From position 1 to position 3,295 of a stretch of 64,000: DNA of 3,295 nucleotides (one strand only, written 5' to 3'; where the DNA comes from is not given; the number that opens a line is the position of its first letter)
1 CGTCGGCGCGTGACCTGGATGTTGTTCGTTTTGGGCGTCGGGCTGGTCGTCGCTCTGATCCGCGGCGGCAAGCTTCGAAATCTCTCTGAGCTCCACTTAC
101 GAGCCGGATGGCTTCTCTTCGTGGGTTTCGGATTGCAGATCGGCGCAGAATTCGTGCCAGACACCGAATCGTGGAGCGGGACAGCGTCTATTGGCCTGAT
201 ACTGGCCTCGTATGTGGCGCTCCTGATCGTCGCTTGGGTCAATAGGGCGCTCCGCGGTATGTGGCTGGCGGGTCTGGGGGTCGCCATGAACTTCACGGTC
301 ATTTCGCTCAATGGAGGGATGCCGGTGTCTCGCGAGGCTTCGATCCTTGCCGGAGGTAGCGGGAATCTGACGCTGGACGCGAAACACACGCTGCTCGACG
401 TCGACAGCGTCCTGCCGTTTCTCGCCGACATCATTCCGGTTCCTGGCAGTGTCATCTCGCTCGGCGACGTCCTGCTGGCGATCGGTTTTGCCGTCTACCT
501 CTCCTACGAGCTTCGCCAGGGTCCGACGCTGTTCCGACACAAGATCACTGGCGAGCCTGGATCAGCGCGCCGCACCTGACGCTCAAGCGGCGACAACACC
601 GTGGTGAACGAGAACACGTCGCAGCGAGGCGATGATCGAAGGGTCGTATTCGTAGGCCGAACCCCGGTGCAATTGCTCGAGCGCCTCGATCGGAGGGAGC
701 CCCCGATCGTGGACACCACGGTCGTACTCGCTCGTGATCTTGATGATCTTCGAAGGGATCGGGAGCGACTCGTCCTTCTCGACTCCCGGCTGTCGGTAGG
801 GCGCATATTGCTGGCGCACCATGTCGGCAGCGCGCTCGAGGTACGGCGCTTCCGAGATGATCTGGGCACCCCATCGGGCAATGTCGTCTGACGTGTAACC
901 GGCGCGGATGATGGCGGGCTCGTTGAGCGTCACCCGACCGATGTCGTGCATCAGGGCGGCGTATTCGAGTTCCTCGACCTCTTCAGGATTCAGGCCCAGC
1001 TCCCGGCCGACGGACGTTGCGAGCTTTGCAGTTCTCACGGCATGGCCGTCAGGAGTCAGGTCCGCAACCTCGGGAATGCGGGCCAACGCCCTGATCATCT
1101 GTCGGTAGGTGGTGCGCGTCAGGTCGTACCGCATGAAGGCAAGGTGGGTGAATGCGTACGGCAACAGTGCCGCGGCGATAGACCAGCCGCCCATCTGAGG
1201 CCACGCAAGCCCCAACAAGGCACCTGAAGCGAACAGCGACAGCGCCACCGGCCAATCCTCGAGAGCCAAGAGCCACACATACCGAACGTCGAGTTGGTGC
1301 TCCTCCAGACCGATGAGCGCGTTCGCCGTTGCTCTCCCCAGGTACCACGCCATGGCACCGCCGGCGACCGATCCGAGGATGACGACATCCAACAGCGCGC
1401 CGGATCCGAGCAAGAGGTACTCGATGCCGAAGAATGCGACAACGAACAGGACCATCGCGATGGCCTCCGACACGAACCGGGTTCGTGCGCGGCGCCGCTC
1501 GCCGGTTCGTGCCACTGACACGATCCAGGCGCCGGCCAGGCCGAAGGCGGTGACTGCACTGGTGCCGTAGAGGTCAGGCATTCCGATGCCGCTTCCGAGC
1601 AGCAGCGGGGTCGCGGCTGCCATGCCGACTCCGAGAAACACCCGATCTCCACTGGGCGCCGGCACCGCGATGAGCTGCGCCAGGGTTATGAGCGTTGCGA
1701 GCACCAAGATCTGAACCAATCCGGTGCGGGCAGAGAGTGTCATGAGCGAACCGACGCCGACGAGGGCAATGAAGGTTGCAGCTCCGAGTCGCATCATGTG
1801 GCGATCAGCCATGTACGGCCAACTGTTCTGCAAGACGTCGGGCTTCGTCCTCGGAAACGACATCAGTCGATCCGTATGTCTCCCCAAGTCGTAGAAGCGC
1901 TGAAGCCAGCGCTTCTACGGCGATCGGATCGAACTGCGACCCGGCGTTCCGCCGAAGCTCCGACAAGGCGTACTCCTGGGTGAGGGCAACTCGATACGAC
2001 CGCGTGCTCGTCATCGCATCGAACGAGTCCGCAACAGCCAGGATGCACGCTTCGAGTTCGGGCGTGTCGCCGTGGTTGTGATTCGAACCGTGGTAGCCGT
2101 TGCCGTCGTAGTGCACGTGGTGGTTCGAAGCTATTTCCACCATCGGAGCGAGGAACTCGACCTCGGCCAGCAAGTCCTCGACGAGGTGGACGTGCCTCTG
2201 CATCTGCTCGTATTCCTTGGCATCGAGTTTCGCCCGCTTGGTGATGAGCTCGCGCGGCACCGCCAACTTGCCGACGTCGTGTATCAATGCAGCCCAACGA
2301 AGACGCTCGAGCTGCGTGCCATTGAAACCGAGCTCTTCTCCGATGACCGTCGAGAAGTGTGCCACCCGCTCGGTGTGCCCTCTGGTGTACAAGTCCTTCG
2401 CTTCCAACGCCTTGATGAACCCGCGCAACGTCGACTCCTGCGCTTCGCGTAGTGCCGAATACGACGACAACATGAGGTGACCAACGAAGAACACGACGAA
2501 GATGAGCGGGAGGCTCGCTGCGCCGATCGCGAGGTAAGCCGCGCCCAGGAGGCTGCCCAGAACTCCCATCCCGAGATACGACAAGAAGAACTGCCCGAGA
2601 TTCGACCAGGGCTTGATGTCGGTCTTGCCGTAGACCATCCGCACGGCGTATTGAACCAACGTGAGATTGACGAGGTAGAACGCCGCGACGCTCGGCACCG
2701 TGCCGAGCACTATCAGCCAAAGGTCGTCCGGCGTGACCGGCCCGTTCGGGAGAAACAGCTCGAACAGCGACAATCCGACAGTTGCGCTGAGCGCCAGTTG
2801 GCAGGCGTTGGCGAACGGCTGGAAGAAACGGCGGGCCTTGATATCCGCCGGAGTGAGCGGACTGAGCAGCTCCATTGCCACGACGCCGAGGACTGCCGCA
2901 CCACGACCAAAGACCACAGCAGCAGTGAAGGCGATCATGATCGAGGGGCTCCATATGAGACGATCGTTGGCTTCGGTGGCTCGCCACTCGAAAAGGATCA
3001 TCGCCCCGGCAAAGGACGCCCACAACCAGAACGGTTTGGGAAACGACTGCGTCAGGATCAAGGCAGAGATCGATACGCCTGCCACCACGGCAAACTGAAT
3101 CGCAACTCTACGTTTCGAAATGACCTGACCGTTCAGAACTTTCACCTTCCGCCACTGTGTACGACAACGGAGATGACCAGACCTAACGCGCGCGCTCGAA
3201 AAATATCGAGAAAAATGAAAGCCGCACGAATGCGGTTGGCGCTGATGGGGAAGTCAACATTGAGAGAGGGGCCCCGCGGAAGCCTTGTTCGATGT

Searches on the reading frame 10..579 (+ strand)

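Call 38: search_protein_families(library=pfam, proteins=[window:10-579:+], max_evalue=0.0001)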
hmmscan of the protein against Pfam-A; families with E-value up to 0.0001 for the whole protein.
window:10-579:+ (189 aa): 1 family
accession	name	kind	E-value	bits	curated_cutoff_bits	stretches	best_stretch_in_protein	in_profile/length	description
PF17248.7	DUF5317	-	1.5e-29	103.4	25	1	28-163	2-149/151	Family of unknown function (DUF5317)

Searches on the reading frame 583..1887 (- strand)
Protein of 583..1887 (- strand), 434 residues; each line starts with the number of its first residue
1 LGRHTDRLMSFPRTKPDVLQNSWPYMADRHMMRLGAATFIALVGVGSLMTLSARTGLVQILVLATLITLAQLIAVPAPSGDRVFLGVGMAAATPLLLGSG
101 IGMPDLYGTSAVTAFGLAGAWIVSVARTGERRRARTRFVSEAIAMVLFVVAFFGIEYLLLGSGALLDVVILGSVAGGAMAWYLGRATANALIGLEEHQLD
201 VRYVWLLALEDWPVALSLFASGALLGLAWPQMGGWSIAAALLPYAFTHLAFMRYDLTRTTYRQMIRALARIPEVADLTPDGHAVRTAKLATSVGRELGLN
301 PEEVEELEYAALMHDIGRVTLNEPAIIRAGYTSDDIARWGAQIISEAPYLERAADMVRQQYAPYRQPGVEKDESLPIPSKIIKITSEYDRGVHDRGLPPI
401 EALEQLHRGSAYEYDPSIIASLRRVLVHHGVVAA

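Call 38: search_protein_families(library=pfam, proteins=[window:583-1887:-], max_evalue=0.0001)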
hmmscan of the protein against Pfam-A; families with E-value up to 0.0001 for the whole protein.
window:583-1887:- (434 aa): 2 families
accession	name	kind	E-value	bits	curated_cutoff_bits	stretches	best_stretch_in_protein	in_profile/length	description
PF13487.12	HD_5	-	1.2e-10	41.8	27.2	1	280-418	15-170/170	HD domain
PF01966.28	HD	-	5.7e-09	36.7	22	1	281-389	3-114/116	HD domain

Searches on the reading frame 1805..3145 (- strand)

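Call 38: search_protein_families(library=pfam, proteins=[window:1805-3145:-], max_evalue=0.0001)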
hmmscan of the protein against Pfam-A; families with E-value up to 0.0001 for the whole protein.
window:1805-3145:- (446 aa): 3 families
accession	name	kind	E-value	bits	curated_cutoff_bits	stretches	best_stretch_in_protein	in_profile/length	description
PF13487.12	HD_5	-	1.2e-31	110.1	27.2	1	244-407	4-168/170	HD domain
PF01966.28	HD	-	2.2e-16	60.6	22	1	256-378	3-116/116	HD domain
PF20972.2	MASE9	-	6.8e-07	29.9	24.3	1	69-224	51-198/203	MASE9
